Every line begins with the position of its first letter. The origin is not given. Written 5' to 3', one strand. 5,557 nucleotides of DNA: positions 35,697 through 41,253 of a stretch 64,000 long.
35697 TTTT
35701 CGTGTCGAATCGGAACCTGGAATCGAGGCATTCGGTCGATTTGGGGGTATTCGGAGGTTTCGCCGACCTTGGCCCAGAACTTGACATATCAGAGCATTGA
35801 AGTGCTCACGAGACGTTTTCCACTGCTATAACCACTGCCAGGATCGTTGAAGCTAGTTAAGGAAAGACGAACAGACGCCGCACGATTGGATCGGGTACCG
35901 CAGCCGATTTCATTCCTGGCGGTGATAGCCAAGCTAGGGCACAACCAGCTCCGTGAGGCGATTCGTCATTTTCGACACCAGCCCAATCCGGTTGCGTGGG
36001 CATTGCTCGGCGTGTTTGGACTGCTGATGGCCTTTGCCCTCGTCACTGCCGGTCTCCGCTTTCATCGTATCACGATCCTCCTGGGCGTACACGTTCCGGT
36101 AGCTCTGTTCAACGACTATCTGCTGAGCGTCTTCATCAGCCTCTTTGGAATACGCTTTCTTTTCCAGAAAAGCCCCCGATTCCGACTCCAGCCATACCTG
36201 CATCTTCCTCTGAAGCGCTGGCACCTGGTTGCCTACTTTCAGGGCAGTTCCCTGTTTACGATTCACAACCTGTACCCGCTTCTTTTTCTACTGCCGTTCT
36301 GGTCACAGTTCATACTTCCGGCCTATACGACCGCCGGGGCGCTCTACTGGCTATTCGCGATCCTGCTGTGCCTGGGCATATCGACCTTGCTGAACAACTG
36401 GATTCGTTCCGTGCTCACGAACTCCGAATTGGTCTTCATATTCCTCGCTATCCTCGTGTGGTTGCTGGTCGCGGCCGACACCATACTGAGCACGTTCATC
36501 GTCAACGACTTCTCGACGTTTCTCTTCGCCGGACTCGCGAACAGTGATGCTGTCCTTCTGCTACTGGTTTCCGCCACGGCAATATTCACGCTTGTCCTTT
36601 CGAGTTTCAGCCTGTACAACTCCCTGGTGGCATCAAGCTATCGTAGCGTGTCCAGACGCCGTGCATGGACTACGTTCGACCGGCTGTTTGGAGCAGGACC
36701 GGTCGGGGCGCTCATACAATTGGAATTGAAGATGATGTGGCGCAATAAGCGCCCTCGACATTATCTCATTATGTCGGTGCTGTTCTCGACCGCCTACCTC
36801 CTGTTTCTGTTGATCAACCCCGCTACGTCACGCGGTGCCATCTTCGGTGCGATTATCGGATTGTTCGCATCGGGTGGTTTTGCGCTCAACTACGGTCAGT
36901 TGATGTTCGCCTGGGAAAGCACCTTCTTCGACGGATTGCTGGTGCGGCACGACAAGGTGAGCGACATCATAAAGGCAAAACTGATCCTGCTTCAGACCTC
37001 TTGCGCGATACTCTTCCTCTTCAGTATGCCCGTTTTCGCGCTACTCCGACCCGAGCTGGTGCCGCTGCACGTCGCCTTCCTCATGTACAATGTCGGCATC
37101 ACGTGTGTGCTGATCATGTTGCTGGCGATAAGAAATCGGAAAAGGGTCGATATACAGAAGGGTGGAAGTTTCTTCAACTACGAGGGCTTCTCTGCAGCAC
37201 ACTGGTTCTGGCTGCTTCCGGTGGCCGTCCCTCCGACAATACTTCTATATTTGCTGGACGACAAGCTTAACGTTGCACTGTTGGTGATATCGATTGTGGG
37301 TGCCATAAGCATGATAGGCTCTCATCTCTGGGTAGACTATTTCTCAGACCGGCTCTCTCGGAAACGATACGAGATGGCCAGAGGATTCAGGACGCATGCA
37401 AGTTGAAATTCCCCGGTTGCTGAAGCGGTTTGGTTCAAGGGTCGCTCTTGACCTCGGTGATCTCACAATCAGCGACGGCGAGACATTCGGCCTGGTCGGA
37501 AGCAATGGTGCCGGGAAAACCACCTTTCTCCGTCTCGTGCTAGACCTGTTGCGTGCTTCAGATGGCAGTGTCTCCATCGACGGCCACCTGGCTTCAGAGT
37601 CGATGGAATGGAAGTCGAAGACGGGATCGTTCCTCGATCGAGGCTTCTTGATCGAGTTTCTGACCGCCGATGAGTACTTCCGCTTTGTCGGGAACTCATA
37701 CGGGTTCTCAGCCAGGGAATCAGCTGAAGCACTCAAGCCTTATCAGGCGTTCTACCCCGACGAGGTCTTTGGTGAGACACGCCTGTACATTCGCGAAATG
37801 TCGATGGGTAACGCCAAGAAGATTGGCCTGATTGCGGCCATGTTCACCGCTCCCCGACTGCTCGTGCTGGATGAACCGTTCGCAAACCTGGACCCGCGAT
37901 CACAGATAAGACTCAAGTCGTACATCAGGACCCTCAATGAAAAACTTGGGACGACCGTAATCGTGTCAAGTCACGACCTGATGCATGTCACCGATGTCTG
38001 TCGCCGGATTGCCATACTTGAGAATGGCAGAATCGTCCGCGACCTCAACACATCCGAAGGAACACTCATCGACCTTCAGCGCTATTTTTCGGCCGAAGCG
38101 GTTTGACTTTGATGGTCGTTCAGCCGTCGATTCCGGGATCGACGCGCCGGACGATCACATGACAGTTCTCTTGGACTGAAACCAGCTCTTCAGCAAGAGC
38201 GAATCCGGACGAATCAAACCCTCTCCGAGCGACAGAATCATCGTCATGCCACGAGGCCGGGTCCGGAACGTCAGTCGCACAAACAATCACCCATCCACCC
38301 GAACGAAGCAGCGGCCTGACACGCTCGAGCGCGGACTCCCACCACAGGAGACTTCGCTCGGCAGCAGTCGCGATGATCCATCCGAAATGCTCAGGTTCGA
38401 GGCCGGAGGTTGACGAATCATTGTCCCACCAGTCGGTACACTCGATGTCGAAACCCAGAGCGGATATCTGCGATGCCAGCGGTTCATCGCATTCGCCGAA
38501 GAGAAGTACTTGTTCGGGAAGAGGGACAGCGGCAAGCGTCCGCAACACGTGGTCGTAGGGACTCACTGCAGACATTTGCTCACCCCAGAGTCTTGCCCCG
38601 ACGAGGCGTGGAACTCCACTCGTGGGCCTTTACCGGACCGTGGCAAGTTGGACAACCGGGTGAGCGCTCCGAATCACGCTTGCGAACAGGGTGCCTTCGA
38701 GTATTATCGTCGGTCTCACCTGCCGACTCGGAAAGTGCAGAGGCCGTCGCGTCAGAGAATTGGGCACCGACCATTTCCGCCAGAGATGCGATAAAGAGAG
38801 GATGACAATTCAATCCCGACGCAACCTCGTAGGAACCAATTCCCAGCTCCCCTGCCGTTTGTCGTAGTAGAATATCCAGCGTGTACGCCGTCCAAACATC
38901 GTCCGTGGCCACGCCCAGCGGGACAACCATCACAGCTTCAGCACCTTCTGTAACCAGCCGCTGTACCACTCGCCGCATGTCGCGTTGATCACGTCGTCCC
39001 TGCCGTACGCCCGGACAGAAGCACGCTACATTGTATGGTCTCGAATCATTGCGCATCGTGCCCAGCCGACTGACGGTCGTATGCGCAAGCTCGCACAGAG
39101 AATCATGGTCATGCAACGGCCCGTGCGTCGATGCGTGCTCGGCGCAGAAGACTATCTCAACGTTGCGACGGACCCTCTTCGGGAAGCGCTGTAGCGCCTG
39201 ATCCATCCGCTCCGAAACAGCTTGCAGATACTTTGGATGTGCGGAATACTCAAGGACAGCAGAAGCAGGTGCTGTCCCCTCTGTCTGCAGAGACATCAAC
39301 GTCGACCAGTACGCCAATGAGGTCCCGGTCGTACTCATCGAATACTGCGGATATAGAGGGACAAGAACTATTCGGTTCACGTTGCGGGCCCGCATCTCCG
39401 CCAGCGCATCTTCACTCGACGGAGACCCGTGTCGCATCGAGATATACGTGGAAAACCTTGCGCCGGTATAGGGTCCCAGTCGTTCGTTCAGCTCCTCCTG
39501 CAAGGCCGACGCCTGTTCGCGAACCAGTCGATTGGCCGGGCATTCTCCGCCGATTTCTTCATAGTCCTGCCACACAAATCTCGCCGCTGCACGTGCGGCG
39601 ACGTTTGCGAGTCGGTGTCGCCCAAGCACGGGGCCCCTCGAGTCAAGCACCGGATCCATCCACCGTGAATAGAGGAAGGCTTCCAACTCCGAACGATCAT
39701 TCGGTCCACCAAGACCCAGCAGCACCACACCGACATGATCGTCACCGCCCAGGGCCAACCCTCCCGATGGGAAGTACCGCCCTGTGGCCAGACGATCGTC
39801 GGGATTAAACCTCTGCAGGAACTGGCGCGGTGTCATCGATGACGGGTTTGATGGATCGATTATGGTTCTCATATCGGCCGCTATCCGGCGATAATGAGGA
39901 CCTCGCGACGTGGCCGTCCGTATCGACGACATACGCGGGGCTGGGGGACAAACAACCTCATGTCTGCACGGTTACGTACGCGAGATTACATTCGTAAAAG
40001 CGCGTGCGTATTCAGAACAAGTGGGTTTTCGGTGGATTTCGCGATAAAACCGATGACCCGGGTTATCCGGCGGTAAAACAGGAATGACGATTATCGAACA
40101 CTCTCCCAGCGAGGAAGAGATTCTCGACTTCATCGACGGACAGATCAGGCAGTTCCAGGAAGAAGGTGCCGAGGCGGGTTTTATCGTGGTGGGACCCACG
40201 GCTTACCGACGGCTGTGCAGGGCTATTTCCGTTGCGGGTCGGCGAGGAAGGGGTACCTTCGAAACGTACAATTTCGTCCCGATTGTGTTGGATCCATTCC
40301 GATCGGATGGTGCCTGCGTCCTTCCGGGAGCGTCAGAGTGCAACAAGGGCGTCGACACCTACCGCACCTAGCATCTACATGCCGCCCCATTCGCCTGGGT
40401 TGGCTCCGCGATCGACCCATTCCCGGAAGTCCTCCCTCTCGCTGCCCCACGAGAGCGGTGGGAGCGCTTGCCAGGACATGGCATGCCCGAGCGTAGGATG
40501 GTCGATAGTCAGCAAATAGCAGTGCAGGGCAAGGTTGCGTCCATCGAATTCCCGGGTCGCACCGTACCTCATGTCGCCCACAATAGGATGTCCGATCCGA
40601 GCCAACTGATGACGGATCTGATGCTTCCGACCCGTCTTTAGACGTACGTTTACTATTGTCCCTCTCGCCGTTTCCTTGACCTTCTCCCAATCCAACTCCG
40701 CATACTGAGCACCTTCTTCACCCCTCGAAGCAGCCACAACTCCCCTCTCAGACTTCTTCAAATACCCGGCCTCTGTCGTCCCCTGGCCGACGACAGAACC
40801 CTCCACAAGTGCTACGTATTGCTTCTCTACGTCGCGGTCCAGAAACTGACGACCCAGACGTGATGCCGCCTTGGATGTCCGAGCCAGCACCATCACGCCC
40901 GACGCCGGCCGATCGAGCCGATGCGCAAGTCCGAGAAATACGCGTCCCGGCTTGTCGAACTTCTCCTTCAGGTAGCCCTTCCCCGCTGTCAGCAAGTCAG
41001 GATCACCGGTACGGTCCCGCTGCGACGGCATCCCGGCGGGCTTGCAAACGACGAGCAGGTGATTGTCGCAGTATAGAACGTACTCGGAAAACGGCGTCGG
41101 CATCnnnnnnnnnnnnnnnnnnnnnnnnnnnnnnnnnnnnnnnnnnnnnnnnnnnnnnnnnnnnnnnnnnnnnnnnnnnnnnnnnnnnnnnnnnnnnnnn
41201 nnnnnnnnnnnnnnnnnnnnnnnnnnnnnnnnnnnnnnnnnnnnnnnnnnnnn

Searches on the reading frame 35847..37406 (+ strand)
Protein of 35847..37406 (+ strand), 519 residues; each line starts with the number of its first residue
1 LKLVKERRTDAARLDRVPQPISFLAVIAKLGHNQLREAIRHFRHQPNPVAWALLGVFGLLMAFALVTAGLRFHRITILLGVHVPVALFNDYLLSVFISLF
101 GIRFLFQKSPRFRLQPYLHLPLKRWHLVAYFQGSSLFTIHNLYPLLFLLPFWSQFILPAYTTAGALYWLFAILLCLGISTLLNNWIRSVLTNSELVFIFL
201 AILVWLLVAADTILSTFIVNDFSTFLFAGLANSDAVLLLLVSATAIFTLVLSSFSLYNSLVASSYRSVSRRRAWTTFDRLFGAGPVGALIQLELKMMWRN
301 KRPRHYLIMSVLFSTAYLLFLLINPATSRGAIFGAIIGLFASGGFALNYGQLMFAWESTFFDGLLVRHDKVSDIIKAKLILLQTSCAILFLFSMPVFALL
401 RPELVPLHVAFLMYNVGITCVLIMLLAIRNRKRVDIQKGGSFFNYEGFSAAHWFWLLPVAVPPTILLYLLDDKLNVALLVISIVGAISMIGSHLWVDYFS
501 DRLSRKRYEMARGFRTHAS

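Call 12: search_protein_families(library=pfam, proteins=[window:35847-37406:+], max_evalue=0.000001)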
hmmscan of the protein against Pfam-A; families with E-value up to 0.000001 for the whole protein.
window:35847-37406:+ (519 aa): 1 family
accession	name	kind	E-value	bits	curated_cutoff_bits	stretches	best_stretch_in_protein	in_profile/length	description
PF18940.5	DUF5687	-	3.7e-80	271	33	1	36-516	3-483/484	Family of unknown function (DUF5687)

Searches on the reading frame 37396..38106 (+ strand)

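Call 12: search_protein_families(library=pfam, proteins=[window:37396-38106:+], max_evalue=0.000001)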
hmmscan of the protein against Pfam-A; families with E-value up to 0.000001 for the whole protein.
window:37396-38106:+ (236 aa): 2 families
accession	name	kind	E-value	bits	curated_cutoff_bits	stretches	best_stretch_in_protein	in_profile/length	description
PF00005.33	ABC_tran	-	1.7e-19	71.2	25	1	22-163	5-137/137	ABC transporter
PF13304.12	AAA_21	-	1.6e-15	58.4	27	1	129-194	232-299/304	AAA domain, putative AbiEii toxin, Type IV TA system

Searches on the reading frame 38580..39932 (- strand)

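Call 12: search_protein_families(library=pfam, proteins=[window:38580-39932:-], max_evalue=0.000001)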
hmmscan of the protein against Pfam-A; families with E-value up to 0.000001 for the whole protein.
window:38580-39932:- (450 aa): 1 family
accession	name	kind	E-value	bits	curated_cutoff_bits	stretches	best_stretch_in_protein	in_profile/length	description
PF00762.24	Ferrochelatase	-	3.9e-49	167.8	27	1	67-389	2-314/317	Ferrochelatase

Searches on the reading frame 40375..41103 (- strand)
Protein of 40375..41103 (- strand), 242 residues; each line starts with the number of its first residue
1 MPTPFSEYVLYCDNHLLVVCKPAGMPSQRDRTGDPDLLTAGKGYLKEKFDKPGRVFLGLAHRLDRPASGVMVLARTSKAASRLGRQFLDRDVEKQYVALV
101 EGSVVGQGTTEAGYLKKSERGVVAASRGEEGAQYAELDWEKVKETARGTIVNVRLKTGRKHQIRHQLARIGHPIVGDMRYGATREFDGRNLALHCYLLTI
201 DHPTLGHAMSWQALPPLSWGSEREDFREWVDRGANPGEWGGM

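Call 12: search_protein_families(library=pfam, proteins=[window:40375-41103:-], max_evalue=0.000001)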
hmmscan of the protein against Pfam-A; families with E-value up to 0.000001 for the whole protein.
window:40375-41103:- (242 aa): 1 family
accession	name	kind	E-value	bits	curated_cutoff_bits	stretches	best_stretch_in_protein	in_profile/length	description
PF00849.27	PseudoU_synth_2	-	9.1e-30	104.3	26.8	1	15-168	1-151/152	RNA pseudouridylate synthase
